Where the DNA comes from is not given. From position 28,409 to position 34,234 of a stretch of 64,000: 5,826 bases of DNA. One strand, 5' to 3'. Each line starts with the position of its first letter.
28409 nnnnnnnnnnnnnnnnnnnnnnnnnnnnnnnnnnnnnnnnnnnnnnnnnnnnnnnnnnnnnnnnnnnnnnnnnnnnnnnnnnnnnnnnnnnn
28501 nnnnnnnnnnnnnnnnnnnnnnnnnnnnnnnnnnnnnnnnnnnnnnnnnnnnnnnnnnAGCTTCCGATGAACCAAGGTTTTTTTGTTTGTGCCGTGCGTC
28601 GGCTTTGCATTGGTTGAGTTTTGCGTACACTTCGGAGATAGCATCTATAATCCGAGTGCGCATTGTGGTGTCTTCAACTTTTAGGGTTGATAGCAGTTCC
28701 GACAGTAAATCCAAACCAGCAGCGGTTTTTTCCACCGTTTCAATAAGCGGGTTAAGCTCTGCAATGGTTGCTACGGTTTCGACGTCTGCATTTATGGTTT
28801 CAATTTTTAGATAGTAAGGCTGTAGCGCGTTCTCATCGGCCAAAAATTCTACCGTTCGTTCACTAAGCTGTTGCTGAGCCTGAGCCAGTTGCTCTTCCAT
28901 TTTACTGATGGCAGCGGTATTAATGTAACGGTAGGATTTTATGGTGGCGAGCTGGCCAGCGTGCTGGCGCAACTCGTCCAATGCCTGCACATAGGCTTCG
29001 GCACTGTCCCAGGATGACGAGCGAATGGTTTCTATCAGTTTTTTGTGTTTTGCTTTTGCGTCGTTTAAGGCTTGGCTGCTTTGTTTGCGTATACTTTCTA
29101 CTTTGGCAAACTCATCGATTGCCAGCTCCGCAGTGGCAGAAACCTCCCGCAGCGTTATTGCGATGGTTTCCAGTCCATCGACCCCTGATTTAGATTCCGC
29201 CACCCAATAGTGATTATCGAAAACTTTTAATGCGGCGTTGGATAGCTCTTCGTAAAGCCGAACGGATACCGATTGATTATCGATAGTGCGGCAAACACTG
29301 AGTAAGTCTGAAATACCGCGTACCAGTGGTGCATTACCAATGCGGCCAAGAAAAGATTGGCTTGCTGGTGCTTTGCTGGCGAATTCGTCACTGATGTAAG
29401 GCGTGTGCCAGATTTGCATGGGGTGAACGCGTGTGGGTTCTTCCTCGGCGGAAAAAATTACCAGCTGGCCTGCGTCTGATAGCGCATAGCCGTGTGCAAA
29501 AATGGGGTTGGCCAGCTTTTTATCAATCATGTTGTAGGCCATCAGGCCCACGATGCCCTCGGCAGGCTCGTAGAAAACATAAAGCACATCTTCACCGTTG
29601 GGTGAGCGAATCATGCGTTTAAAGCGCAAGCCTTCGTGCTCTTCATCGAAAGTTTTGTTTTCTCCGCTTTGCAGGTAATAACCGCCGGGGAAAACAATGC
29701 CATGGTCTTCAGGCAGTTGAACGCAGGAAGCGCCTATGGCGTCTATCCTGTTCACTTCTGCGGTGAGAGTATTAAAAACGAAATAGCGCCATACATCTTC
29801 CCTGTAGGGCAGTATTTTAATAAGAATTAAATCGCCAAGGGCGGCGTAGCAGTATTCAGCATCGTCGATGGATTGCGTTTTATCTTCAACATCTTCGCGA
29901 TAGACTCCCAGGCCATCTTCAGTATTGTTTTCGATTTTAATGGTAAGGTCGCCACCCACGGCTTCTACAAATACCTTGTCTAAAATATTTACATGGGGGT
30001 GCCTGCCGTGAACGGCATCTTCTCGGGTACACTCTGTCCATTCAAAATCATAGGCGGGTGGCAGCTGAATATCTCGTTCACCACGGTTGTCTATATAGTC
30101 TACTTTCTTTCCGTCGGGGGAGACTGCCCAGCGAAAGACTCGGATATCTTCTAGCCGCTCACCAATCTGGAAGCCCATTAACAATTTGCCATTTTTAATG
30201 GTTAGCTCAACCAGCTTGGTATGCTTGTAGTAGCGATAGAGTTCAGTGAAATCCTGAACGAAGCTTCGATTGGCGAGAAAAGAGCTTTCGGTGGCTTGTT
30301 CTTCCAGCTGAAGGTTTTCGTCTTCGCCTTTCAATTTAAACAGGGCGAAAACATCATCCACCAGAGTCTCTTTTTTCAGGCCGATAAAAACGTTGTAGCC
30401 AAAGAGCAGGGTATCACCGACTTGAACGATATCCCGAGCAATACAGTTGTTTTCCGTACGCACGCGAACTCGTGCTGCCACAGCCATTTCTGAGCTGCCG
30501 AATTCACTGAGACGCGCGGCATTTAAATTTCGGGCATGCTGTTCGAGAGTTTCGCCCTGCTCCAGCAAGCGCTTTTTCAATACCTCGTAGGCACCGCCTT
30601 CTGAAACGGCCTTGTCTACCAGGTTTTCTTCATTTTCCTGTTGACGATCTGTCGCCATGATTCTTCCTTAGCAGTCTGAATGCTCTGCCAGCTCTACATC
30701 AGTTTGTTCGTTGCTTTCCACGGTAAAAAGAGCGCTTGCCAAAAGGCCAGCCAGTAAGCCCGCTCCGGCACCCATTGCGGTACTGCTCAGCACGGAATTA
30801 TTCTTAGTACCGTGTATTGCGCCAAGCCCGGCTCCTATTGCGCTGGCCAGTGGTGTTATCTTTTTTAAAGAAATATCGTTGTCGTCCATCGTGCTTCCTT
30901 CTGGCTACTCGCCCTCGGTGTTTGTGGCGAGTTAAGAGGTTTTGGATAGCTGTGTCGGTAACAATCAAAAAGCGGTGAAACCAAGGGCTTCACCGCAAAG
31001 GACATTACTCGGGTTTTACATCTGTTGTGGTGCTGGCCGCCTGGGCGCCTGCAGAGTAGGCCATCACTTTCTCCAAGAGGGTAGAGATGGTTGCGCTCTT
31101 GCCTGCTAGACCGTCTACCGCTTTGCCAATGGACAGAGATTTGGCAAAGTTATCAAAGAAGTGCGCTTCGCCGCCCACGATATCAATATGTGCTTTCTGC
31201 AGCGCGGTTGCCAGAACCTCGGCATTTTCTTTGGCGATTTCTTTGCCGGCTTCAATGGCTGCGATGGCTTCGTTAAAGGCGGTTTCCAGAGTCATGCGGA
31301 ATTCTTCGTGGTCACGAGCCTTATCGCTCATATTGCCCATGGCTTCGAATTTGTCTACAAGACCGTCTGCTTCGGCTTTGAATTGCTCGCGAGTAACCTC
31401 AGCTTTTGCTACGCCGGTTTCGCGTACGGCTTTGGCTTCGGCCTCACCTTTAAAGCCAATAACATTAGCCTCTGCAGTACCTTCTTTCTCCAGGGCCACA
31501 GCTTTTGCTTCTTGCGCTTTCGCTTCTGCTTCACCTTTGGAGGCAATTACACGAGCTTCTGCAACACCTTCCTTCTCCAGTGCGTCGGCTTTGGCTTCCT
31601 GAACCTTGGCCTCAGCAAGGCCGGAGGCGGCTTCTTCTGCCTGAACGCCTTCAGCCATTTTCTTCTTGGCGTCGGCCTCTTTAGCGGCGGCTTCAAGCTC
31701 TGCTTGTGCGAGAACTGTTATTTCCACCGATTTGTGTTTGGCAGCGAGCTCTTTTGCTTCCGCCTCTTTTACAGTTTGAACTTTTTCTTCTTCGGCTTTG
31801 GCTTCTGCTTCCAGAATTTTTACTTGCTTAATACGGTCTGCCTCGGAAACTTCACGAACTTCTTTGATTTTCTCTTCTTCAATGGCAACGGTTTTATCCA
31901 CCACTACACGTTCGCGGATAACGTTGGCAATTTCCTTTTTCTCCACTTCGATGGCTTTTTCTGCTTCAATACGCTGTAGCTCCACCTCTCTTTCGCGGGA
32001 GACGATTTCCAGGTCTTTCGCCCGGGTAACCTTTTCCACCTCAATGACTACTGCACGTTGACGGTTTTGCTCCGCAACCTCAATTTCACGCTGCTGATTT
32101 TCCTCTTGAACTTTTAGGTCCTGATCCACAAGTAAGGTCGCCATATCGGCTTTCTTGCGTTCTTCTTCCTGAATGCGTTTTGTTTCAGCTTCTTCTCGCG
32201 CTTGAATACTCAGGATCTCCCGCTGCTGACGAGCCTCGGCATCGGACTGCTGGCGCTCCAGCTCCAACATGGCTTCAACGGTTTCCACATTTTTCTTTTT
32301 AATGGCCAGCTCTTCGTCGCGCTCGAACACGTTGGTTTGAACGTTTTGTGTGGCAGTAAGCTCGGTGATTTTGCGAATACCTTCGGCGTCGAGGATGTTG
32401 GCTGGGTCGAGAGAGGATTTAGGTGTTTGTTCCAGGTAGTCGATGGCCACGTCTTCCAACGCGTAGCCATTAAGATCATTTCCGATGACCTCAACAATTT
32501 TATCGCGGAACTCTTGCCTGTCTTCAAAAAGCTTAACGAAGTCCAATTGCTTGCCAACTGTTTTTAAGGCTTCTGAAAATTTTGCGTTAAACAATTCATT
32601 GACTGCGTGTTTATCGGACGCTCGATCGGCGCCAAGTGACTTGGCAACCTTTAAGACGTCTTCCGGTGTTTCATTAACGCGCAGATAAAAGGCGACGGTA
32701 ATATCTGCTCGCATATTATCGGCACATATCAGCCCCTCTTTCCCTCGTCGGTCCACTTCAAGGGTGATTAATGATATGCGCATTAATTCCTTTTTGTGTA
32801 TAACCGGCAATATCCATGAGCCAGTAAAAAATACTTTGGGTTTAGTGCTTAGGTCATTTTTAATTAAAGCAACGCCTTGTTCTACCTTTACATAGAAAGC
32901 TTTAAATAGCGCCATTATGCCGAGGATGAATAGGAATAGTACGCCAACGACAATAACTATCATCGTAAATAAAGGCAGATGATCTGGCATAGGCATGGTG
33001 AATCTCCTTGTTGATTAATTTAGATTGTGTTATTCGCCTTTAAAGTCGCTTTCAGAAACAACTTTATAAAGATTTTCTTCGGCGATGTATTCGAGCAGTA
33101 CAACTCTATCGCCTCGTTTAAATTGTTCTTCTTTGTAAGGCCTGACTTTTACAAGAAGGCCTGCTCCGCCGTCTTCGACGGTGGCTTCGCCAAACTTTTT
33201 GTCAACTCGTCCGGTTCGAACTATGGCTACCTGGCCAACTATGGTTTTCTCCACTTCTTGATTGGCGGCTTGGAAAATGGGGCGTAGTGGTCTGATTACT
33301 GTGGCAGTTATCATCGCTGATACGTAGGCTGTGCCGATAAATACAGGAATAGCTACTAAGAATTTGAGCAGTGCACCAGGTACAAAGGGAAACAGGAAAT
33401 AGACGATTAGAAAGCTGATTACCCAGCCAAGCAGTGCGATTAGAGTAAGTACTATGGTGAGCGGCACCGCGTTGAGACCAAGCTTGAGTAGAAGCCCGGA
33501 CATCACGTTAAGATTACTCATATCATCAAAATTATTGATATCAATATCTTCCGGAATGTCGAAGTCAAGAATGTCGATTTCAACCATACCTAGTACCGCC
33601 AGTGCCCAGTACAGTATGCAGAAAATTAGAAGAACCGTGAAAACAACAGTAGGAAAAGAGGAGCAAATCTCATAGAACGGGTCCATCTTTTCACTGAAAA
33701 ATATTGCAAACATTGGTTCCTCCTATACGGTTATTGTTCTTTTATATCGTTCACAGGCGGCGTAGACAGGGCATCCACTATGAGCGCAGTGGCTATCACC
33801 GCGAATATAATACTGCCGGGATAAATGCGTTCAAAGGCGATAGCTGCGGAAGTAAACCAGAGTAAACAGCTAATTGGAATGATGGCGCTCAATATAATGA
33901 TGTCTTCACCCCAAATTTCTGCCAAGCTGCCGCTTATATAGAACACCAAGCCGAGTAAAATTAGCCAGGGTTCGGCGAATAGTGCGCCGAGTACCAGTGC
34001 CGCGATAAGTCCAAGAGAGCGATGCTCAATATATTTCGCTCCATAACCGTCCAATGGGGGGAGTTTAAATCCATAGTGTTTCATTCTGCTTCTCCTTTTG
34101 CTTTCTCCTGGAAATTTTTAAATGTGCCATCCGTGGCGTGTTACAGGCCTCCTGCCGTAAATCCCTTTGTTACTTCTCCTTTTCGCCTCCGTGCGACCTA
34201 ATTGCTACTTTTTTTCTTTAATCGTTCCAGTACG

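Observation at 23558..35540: Super-cluster of about 12 kb combining PspA/IM30 (YjfJ-like), YjfL-like, NfeD (YqiJ-like) and flotillin (YqiK-like) genes with the ATPase/rhomboid/PLD unit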

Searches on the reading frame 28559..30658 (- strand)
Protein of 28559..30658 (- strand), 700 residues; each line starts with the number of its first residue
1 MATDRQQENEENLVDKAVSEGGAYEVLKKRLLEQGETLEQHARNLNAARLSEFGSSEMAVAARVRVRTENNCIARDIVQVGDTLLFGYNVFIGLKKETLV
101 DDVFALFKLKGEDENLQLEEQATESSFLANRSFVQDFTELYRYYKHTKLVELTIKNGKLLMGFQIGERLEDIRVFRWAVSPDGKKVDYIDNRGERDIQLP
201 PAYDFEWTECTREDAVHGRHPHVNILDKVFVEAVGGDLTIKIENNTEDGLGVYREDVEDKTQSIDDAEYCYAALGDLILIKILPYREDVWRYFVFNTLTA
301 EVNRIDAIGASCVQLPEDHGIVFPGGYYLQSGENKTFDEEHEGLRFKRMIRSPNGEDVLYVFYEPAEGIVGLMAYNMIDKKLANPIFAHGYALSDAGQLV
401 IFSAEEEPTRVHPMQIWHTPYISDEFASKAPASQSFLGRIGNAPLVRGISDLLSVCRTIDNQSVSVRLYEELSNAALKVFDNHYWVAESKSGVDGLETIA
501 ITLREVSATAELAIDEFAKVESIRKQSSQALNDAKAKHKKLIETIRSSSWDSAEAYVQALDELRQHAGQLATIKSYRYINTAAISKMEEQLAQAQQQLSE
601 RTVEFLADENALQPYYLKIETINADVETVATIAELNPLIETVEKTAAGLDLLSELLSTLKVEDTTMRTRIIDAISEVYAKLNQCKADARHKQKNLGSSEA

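Call 78: predict_structure(alignment_id=A4)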
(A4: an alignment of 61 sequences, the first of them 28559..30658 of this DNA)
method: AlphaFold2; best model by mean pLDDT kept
length: 700 residues; sequences in the alignment: 61
mean_pLDDT: 84.9   pTM: 0.69
mean pLDDT of the five models: 84.9, 83.5, 82.6, 81.9, 79.6
residues with pLDDT >= 90: 210; 70-90: 447; 50-70: 31; < 50: 12
segments of 3 or more residues with pLDDT < 50: 1-8, 16-18
pLDDT, mean of each block of 10 residues (from residue 1): 42 51 80 94 92 83 86 89 89 75 90 83 90 92 85 91 87 92 88 80 89 84 88 85 69 83 87 92 91 90 89 89 89 78 85 85 88 89 87 86 79 88 76 82 88 90 81 92 85 86 94 88 89 93 84 84 90 88 92 88 84 86 87 85 83 75 79 86 87 77
secondary structure, 60 per line:
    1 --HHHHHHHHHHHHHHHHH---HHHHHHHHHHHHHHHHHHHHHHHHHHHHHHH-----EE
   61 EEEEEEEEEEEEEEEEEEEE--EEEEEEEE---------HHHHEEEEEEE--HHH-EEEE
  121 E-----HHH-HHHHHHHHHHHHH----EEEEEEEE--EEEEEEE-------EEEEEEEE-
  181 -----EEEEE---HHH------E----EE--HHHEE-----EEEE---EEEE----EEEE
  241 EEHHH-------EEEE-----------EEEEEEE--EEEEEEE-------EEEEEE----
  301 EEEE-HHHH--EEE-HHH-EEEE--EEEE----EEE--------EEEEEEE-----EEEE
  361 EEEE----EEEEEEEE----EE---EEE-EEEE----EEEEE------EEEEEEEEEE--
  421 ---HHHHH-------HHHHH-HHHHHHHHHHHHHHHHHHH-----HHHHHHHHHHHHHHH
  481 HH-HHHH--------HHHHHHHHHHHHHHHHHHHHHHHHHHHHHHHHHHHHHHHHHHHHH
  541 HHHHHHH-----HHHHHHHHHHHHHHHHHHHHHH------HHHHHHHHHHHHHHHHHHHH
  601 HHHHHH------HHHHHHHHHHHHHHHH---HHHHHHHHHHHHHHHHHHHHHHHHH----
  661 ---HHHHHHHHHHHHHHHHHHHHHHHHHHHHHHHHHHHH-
elements in order (helices of 4 or more, strands of 3 or more residues): H3-19 H23-53 E59-80 E83-90 H100-103 E104-110 E117-121 H131-143 E148-155 E158-164 E172-179 E186-190 E222-225 E229-232 E237-242 E253-256 E268-274 E277-283 E291-296 E301-304 H306-309 E312-314 E320-323 E326-329 E334-336 E345-351 E357-364 E369-376 E386-388 E390-393 E398-402 E409-418 H424-428 H436-440 H442-460 H466-482 H484-487 H496-547 H553-574 H581-606 H613-628 H632-656 H664-699
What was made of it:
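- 25340..30658 (-): g7, giant ATPase (1772 aa). It has an N-terminal helix, a beta-propeller (about 59-418), helical bundles that resemble spectrin repeats (about 424-700 in the model), a MoxR/AAA_5-like AAA+ module (about 1290-1480), and a C-terminal tail. It corresponds to PA3728. AF2 model of residues 1-700 has pLDDT 84.9 (call 78).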

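Call 85: fold_search(model_id=the predicted structure, library=pdb)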
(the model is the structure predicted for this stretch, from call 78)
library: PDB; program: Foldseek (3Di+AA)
matches with E <= 10: 678; with E <= 0.001: 102
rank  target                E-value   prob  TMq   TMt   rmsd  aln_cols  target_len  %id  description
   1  9n73_LI               1.3e-06  1.00  0.16  0.18  35.4       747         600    9  SSU processome maturation and disassembly, State G (released 2025-10-29)
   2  8hmc_B                8.4e-06  0.98  0.14  0.10  30.4       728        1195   12  base module state 1 of Tetrahymena IFT-A (released 2023-06-14)
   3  8fo2_E                1.0e-05  1.00  0.17  0.07  18.6       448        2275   10  Cryo-EM structure of Rab29-LRRK2 complex in the LRRK2 monomer state (released 2024-01-03)
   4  8snb_4B               1.1e-05  1.00  0.15  0.16  18.8       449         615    7  atomic model of sea urchin sperm doublet microtubule (48-nm periodicity) (released 2023-06-28)
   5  9d5n_CH               1.8e-05  0.87  0.09  0.10  28.7       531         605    9  48-nm doublet microtubule from Trichomonas vaginalis strain G3 (released 2025-05-14)
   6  8okv_C                2.3e-05  0.98  0.12  0.20  19.1       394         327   11  lipoprotein BT2095 from Bacteroides thetaiotamicron bound to cyanocobalamin CnCbl (released 2023-09-20)
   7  8fo8_C                2.4e-05  1.00  0.17  0.07  18.2       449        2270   11  Cryo-EM structure of Rab29-LRRK2 complex in the LRRK2 dimer state (released 2024-01-03)
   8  9l35_B                2.6e-05  1.00  0.16  0.28  15.8       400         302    7  Crystal structure of C45G9.5 protein from Caenorhabditis elegans (released 2025-12-17)
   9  5uw5_C                2.9e-05  0.99  0.14  0.14  24.0       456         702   10  PCY1 H695A Variant in Complex with Follower Peptide (released 2017-05-31)
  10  5uw5_D                3.2e-05  0.99  0.14  0.14  24.6       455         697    9  PCY1 H695A Variant in Complex with Follower Peptide (released 2017-05-31)
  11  4buj_H                3.9e-05  1.00  0.16  0.27  17.6       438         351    9  Crystal structure of the S. cerevisiae Ski2-3-8 complex (released 2013-08-28)
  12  5uw6_D                4.5e-05  0.99  0.15  0.15  26.1       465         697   10  PCY1 in Complex with Follower Peptide and Covalent Inhibitor ZPP (released 2017-05-31)
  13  8f5p_B                4.5e-05  0.72  0.11  0.09  28.5      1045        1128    8  Structure of Leishmania tarentolae IFT-A (state 2) (released 2022-12-21)
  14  5uw5_A                4.7e-05  0.99  0.14  0.14  24.2       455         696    8  PCY1 H695A Variant in Complex with Follower Peptide (released 2017-05-31)
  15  8i7o_P1               4.9e-05  0.98  0.14  0.16  17.6       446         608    9  In situ structure of axonemal doublet microtubules in mouse sperm with 16-nm repeat (released 2023-10-11)
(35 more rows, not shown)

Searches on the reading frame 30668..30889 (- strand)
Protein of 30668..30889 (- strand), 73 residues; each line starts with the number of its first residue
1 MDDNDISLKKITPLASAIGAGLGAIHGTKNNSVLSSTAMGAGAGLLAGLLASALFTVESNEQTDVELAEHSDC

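Call 3: search_protein_families(library=pfam, proteins=[window:30668-30889:-], max_evalue=0.01)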
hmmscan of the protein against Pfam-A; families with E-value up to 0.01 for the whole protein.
window:30668-30889:- (73 aa): 1 family
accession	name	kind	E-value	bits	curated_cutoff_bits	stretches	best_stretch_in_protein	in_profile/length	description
PF13441.11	Gly-zipper_YMGG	-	0.0053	16.9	28.9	1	17-53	8-44/45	YMGG-like Gly-zipper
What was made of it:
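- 30668..30889 (-): g6, small glycine-zipper membrane protein (73 aa), lineage-specific. Weak Gly-zipper_YMGG hit at E 0.005 (call 3).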

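Call 4: search_protein_families(library=ncbifam, proteins=[window:30668-30889:-], max_evalue=0.01)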
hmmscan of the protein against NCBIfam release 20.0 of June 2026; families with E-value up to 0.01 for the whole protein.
window:30668-30889:- (73 aa): 0 families

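Call 6: search_protein_families(library=padloc, proteins=[window:30668-30889:-], max_evalue=0.01)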
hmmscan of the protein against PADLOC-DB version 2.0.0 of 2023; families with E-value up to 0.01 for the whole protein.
window:30668-30889:- (73 aa): 0 families

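Call 49: search_protein_families(library=pfam, proteins=[window:30668-30889:-], max_evalue=10)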
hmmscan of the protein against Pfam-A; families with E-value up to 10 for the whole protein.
window:30668-30889:- (73 aa): 8 families
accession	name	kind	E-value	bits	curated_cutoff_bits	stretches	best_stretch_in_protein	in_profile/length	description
PF13441.11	Gly-zipper_YMGG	-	0.0053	16.9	28.9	1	17-53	8-44/45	YMGG-like Gly-zipper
PF04418.17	DUF543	-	0.021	15.2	24.1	1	27-56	19-48/75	Domain of unknown function (DUF543)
PF05818.17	TraT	-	0.14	12.3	31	1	16-71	91-147/214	Enterobacterial TraT complement resistance protein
PF13436.11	Gly-zipper_OmpA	-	1.1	9.6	27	0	17-51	9-43/44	Glycine-zipper domain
PF22001.1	MP31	-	1.2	9.7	27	1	14-37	6-27/31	PTEN upstream open reading frame MP31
PF13488.11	Gly-zipper_Omp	-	1.2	9.6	25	1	16-50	3-37/46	Glycine zipper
PF18142.6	SLATT_fungal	-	1.4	9.4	26.5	1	16-52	31-64/121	SMODS and SLOG-associating 2TM effector domain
PF19029.5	DUF883_C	-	4.8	7.4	27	1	36-52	12-28/30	DUF883 C-terminal glycine zipper region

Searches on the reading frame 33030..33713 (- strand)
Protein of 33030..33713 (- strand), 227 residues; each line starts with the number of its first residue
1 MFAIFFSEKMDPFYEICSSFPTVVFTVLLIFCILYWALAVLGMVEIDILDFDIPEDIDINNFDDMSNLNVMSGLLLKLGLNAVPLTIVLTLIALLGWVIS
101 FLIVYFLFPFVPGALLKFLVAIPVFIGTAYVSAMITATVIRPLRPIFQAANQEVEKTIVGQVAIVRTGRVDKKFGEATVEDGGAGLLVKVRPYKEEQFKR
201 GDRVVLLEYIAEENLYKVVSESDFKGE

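Call 3: search_protein_families(library=pfam, proteins=[window:33030-33713:-], max_evalue=0.01)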
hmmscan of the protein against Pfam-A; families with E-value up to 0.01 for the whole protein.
window:33030-33713:- (227 aa): 0 families

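Call 4: search_protein_families(library=ncbifam, proteins=[window:33030-33713:-], max_evalue=0.01)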
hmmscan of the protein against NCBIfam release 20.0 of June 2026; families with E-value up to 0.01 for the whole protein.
window:33030-33713:- (227 aa): 0 families

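Call 6: search_protein_families(library=padloc, proteins=[window:33030-33713:-], max_evalue=0.01)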
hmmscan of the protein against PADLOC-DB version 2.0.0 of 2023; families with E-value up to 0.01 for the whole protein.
window:33030-33713:- (227 aa): 0 families

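Call 23: search_solved_structures(query=window:33030-33713:-, max_evalue=10)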
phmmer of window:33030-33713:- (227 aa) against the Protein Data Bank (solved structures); distinct sequences matched with E-value up to 10: 3.
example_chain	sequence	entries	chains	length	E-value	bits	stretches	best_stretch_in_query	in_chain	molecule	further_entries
4d4e_A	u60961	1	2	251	0.00045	23.3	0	130-204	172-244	ARMADILLO REPEAT PROTEIN ARM00016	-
4d49_A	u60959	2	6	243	0.0021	21.2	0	130-204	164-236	ARMADILLO REPEAT PROTEIN ARM00027 | YIII(Dq.V1)4CPAF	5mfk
5mfb_A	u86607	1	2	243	0.003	20.6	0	127-197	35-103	YIII(Dq)4CqI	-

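Call 49: search_protein_families(library=pfam, proteins=[window:33030-33713:-], max_evalue=10)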
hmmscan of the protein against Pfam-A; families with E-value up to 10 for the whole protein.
window:33030-33713:- (227 aa): 4 families
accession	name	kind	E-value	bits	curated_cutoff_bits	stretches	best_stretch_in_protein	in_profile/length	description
PF13567.11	DUF4131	-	0.018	15.1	31.6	1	86-206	4-126/165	Domain of unknown function (DUF4131)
PF21001.2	YqiJ_N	-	0.046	14.3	23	1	23-124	6-106/116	Inner membrane protein YqiJ, N-terminal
PF11292.14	DUF3093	-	0.1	13.3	23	1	95-176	11-94/140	Protein of unknown function (DUF3093)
PF04341.17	DUF485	-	1.9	8.9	28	1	11-49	4-42/88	Protein of unknown function, DUF485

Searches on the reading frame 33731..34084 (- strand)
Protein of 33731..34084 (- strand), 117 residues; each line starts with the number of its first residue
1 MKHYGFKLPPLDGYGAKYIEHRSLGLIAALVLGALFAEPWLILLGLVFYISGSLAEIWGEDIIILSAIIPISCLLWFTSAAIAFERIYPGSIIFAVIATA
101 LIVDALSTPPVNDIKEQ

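Call 3: search_protein_families(library=pfam, proteins=[window:33731-34084:-], max_evalue=0.01)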
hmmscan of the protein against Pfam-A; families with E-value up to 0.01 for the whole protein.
window:33731-34084:- (117 aa): 0 families

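Call 4: search_protein_families(library=ncbifam, proteins=[window:33731-34084:-], max_evalue=0.01)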
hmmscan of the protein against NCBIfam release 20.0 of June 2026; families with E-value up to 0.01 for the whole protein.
window:33731-34084:- (117 aa): 0 families

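Call 6: search_protein_families(library=padloc, proteins=[window:33731-34084:-], max_evalue=0.01)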
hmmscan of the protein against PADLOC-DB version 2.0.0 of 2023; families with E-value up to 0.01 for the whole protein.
window:33731-34084:- (117 aa): 0 families

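Call 49: search_protein_families(library=pfam, proteins=[window:33731-34084:-], max_evalue=10)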
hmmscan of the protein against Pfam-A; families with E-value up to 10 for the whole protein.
window:33731-34084:- (117 aa): 0 families
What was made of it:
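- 33731..34084 (-): g3, a lineage-specific small membrane protein (117 aa). It is not YjfL-like. No Pfam hit (calls 3, 49).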
